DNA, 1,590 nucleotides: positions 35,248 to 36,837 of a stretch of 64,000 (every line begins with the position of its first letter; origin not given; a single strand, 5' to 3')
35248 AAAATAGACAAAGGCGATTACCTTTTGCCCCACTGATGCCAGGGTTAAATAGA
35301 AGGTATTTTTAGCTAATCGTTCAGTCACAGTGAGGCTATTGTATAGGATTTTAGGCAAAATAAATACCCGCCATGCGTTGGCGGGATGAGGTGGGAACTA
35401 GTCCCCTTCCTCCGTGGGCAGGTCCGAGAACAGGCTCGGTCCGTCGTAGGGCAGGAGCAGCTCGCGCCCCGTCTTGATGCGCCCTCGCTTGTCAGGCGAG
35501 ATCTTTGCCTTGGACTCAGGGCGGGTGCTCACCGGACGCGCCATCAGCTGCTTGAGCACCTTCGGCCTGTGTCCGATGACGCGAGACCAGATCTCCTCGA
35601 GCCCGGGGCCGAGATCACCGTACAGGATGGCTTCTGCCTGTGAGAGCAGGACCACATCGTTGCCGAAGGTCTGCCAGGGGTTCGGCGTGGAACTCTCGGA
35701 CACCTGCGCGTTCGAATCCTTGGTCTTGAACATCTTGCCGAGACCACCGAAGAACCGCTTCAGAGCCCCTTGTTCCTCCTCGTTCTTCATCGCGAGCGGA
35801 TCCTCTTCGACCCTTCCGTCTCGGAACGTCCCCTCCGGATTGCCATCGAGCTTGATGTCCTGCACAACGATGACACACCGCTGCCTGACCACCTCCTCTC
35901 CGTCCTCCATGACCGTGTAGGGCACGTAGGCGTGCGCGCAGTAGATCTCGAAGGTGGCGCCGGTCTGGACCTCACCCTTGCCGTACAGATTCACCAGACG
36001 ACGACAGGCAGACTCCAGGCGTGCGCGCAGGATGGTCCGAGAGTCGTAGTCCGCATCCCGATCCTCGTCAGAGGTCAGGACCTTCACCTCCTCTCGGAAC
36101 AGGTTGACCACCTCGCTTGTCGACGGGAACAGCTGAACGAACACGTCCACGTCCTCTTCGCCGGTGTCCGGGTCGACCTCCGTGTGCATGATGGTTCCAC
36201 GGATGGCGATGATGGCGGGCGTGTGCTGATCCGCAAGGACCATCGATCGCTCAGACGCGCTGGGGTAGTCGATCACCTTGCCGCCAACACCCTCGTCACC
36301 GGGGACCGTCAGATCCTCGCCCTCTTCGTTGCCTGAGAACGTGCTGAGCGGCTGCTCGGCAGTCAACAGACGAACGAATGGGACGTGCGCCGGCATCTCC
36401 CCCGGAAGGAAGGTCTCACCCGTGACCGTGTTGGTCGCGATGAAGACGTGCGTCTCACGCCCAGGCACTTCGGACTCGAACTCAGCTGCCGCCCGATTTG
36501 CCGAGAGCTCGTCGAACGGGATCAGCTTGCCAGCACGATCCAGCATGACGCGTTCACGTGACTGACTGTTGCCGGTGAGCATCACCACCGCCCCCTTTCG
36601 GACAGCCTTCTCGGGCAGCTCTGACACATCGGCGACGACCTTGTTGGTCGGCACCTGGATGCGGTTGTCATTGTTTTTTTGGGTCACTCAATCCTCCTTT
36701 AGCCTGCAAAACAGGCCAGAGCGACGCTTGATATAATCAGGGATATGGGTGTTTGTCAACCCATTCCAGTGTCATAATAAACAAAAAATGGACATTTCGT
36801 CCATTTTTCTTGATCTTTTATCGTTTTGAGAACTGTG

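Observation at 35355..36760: Highly expressed-looking 429-aa orphan protein in a GC-rich island between the glycan cluster and the ribosomal operon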

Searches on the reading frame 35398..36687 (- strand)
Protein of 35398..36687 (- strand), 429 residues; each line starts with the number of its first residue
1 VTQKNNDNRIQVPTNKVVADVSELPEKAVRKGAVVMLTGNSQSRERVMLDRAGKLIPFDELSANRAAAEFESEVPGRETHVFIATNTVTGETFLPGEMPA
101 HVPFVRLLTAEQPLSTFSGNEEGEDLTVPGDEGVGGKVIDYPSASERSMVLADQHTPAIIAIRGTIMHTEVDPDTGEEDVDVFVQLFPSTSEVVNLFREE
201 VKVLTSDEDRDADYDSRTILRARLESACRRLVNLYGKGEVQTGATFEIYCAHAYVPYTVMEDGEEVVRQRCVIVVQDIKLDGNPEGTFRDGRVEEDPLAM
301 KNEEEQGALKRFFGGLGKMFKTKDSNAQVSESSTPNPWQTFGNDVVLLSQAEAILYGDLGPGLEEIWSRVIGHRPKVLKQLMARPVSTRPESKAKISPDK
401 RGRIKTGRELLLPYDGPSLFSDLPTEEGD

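Call 4: search_protein_families(library=pfam, proteins=[window:35398-36687:-], max_evalue=1)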
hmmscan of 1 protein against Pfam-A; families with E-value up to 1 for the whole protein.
window:35398-36687:- (429 aa): 0 families

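Call 5: search_protein_families(library=ncbifam, proteins=[window:35398-36687:-], max_evalue=1)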
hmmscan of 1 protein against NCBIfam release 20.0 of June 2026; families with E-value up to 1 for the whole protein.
window:35398-36687:- (429 aa): 0 families

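Call 6: search_solved_structures(query=window:35398-36687:-, max_evalue=1)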
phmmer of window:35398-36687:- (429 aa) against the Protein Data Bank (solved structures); distinct sequences matched with E-value up to 1: 2.
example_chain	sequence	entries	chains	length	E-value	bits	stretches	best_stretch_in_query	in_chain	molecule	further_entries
7un8_A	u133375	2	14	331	0.33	13.2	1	154-240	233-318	CD-NTase-associated protein 12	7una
7un9_A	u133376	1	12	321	0.34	13.2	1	154-240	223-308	CD-NTase-associated protein 12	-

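Call 8: find_homologous_proteins(query=window:35398-36687:-, max_evalue=0.001)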
Query window:35398-36687:- (429 aa): 3 proteins with E <= 0.001 among 7748 candidates.
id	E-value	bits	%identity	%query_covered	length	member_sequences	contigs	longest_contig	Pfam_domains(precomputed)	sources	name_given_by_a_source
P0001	2.4e-265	898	94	100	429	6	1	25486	-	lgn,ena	-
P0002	2.9e-131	456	54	99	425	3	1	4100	-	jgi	-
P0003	2.3e-120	421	50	99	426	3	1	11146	-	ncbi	-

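Call 9: search_protein_families(library=phrogs, proteins=[window:35398-36687:-], max_evalue=1)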
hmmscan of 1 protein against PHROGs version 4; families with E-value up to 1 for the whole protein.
window:35398-36687:- (429 aa): 0 families
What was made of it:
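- On Phage or plasmid gene: PHROGs gave none (call 9).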

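Call 10: search_protein_families(library=padloc, proteins=[window:35398-36687:-], max_evalue=1)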
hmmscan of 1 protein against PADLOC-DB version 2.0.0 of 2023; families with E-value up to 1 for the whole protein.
window:35398-36687:- (429 aa): 0 families
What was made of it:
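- Tried and rejected: Curated libraries on the window protein (Pfam, NCBIfam, PHROGs, PADLOC) gave nothing (calls 4, 5, 9, 10).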

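Call 12: find_encoding_contigs(protein=P0001, flank=10000)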
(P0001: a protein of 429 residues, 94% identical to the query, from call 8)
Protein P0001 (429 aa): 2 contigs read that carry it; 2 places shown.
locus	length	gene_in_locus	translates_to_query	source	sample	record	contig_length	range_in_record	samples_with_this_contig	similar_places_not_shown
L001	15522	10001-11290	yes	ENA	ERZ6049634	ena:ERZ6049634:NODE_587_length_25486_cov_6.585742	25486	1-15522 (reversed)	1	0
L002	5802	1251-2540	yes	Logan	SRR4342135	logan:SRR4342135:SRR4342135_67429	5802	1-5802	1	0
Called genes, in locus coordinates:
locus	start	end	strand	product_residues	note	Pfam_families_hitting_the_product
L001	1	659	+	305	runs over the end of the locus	PF01544:CorA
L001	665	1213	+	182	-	PF06130:PTAC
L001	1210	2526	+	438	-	PF02412:TSP_3 (weak), PF18911:PKD_4, PF00801:PKD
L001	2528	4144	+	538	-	PF03023:MurJ, PF13440:Polysacc_synt_3 (weak)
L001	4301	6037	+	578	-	PF01411:tRNA-synt_2c, PF07973:tRNA_SAD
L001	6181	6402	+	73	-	PF01176:eIF-1a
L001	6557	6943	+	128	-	PF00416:Ribosomal_S13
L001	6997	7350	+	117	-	PF00411:Ribosomal_S11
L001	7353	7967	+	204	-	PF00163:Ribosomal_S4, PF01479:S4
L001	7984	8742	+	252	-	PF01193:RNA_pol_L, PF01000:RNA_pol_A_bac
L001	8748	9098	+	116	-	PF01196:Ribosomal_L17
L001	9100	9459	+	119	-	PF00572:Ribosomal_L13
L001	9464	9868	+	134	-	PF00380:Ribosomal_S9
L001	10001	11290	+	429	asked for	-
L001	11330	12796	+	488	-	PF01943:Polysacc_synt, PF13440:Polysacc_synt_3, PF01554:MatE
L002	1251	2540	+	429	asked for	-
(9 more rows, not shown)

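Call 13: find_encoding_contigs(protein=P0002, flank=10000)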
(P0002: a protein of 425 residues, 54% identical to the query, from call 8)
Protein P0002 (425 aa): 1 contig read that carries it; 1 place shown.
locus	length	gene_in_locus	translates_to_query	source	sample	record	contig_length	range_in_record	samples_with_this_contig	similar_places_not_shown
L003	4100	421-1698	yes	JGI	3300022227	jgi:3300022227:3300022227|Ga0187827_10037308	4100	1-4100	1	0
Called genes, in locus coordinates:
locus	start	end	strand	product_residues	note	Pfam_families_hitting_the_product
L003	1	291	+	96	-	?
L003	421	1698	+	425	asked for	-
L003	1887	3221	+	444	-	PF01943:Polysacc_synt, PF13440:Polysacc_synt_3, PF01554:MatE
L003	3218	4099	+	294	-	?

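Call 14: find_encoding_contigs(protein=P0003, flank=10000)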
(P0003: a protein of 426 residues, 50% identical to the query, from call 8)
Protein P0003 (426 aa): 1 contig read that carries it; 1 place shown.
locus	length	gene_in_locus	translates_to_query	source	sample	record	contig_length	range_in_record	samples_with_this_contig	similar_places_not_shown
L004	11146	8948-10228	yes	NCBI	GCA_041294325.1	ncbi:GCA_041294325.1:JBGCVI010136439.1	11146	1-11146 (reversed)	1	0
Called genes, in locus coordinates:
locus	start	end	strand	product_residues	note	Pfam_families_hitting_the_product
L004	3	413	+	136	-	?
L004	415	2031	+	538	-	PF03023:MurJ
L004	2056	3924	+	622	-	PF01411:tRNA-synt_2c, PF07973:tRNA_SAD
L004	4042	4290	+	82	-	PF01176:eIF-1a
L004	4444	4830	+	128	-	PF00416:Ribosomal_S13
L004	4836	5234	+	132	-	PF00411:Ribosomal_S11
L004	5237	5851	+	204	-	PF00163:Ribosomal_S4, PF01479:S4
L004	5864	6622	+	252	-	PF01193:RNA_pol_L, PF01000:RNA_pol_A_bac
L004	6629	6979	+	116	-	PF01196:Ribosomal_L17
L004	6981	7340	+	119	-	PF00572:Ribosomal_L13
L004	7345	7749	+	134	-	PF00380:Ribosomal_S9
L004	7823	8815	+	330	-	-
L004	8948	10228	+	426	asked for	-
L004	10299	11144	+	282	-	?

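Call 19: find_related_loci(query=A1, collection=genome_contigs, flank=10000)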
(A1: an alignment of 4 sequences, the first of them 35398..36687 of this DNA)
Query A1 (429 aa) in genome_contigs; peptide patterns used: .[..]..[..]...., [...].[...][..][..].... (x = any residue, [..] = any of these).
92 stretches matched a pattern, but none encodes a relative of the query by tblastn (E <= 1e-3).

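Call 20: find_related_loci(query=A1, collection=viral_contigs, flank=10000)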
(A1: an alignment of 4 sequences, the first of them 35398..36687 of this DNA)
Query A1 (429 aa) in viral_contigs; peptide patterns used: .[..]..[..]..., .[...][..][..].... (x = any residue, [..] = any of these).
41 stretches matched a pattern, but none encodes a relative of the query by tblastn (E <= 1e-3).
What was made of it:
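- Tried and rejected: GTDB representative genomes and IMG/VR with alignment A1 gave no relatives (calls 19, 20).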

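Call 26: predict_structure(alignment_id=A1)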
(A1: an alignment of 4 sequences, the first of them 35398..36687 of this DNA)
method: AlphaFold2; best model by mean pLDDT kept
length: 429 residues; sequences in the alignment: 4
mean_pLDDT: 34.9   pTM: 0.30
mean pLDDT of the five models: 34.9, 33.4, 33.2, 33.1, 32.0
residues with pLDDT >= 90: 0; 70-90: 3; 50-70: 40; < 50: 386
segments of 3 or more residues with pLDDT < 50: 1-160, 167-169, 176-178, 180-222, 232-240, 252-257, 269-378, 380-382, 384-400, 402-429
pLDDT, mean of each block of 10 residues (from residue 1): 22 19 23 25 29 34 30 24 25 27 25 24 25 22 26 34 50 49 43 39 32 39 51 46 53 52 64 46 33 26 34 35 23 24 30 33 43 44 39 40 40 39 38
secondary structure, 60 per line:
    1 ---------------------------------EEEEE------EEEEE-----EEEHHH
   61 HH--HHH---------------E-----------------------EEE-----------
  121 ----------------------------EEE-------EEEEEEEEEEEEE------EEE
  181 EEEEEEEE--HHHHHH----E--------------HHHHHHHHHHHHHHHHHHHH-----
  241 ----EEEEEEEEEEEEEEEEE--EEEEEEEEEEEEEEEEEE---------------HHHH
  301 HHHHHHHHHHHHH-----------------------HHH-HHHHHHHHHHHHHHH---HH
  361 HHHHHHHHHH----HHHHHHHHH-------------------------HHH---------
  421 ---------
elements in order: E34-38 E45-49 E55-57 H58-62 E107-109 E149-151 E159-171 E178-188 H191-196 H216-235 E245-261 E264-281 H297-313 H341-355 H359-370 H375-383
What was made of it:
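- Tried and rejected: The first AlphaFold run with 4 sequences was useless, with pLDDT 35 (call 26).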

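Call 27: search_protein_families(library=pfam, proteins=[L004:7823-8815:+, L003:1-291:+], max_evalue=0.01)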
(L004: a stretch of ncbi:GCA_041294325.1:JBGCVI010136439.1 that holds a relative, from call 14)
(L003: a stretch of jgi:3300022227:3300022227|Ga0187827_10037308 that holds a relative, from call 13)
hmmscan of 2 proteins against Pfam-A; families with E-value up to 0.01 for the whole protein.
L004:7823-8815:+ (330 aa): 0 families

L003:1-291:+ (96 aa): 0 families

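Call 28: search_protein_representatives(alignment_id=A1)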
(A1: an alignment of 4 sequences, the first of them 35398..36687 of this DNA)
Query: 4 sequences, 425 profile positions. Proteins with E-value up to 0.001 (for the whole library): 9; up to 1e-10: 6; up to 1e-30: 3. The best 9 are listed.
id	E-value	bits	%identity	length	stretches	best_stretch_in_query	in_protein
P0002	2.9e-240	813.5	-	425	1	1-425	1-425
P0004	4.9e-69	249.4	-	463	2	4-268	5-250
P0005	2.8e-46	174.4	-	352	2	151-423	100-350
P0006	1.8e-26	109.2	-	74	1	11-74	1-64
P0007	1.7e-13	66.5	-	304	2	140-255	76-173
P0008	1.5e-11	60.0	-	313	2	154-255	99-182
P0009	7.6e-09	51.1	-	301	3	150-195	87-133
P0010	6.2e-07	44.8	-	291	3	156-195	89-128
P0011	7.7e-06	41.2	-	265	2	153-254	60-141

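Call 30: search_protein_families(library=pfam, proteins=[P0004, P0005, P0007, P0008, P0009, P0010, P0011], max_evalue=0.1)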
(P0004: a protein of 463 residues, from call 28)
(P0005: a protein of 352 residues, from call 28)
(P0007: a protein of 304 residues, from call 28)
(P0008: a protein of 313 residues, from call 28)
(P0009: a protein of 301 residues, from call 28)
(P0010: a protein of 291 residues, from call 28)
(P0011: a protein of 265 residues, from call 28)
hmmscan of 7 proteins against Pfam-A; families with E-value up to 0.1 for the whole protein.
P0004 (463 aa): 0 families

P0005 (352 aa): 0 families

P0007 (304 aa): 0 families

P0008 (313 aa): 0 families

P0009 (301 aa): 0 families

P0010 (291 aa): 0 families

P0011 (265 aa): 0 families

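Call 32: find_homologous_proteins(query=A2, max_evalue=0.001)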
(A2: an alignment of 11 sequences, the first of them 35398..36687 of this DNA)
Query A2 (11 sequences) (429 aa, profile of the alignment): 4 proteins with E <= 0.001 among 8000 candidates.
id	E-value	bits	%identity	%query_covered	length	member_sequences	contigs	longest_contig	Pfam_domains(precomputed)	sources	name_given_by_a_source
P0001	1.2e-133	464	94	100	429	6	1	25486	-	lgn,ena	-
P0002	2.9e-129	449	54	99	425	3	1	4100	-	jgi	-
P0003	4.5e-126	439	50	99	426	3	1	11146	-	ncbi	-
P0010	1.1e-92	329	30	23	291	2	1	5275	-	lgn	-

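Call 33: find_encoding_contigs(protein=P0010, flank=10000)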
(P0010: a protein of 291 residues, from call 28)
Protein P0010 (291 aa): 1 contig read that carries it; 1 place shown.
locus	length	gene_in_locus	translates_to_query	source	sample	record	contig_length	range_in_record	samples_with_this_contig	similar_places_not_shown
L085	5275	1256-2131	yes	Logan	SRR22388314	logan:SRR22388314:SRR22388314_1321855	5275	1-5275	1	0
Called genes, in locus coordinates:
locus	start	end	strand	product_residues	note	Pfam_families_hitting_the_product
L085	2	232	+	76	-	?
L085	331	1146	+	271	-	-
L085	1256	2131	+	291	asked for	-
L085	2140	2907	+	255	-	-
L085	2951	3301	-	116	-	-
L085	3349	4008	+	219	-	PF01479:S4, PF00849:PseudoU_synth_2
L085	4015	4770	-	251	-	PF01061:ABC2_membrane, PF12698:ABC2_membrane_3 (weak)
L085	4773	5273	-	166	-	?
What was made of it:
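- On Uhrbacteria 'B' family (defined here): The single exception is L085 (call 33).
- L085 carries a B homologue with no glycan genes nearby (call 33).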

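Call 34: find_encoding_contigs(protein=P0004, flank=10000)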
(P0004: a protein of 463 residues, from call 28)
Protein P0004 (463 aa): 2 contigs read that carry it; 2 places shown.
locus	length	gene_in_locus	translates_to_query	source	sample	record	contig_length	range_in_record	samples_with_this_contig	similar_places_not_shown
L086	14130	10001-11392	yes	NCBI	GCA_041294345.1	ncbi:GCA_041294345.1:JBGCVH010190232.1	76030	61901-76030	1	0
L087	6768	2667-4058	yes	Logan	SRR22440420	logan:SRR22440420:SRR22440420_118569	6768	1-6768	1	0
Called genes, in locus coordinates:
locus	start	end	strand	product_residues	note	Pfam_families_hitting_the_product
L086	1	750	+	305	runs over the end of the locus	PF01544:CorA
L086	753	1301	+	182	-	PF06130:PTAC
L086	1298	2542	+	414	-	PF18884:TSP3_bac (weak), PF18911:PKD_4, PF00801:PKD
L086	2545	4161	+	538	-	PF03023:MurJ, PF01554:MatE (weak)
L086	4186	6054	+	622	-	PF01411:tRNA-synt_2c, PF07973:tRNA_SAD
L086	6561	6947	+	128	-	PF00416:Ribosomal_S13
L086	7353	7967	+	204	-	PF00163:Ribosomal_S4, PF01479:S4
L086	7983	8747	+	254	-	PF01193:RNA_pol_L, PF01000:RNA_pol_A_bac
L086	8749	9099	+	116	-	PF01196:Ribosomal_L17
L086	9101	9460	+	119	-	PF00572:Ribosomal_L13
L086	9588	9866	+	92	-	PF00380:Ribosomal_S9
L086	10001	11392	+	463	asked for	-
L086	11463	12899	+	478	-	PF01943:Polysacc_synt, PF13440:Polysacc_synt_3, PF01554:MatE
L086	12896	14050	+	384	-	PF13439:Glyco_transf_4, PF13579:Glyco_trans_4_4, PF20706:GT4-conflict, PF00534:Glycos_transf_1, PF13692:Glyco_trans_1_4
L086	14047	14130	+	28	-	?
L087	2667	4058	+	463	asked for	-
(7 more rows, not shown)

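Call 35: find_encoding_contigs(protein=P0007, flank=10000)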
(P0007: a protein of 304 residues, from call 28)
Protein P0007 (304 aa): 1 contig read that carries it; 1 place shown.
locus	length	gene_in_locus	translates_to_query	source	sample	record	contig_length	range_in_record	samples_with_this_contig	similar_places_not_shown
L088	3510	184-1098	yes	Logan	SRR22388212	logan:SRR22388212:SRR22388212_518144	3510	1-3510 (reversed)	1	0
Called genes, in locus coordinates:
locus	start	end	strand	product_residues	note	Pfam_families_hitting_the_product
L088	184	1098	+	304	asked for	-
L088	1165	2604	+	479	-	PF01943:Polysacc_synt, PF13440:Polysacc_synt_3, PF01554:MatE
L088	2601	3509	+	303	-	?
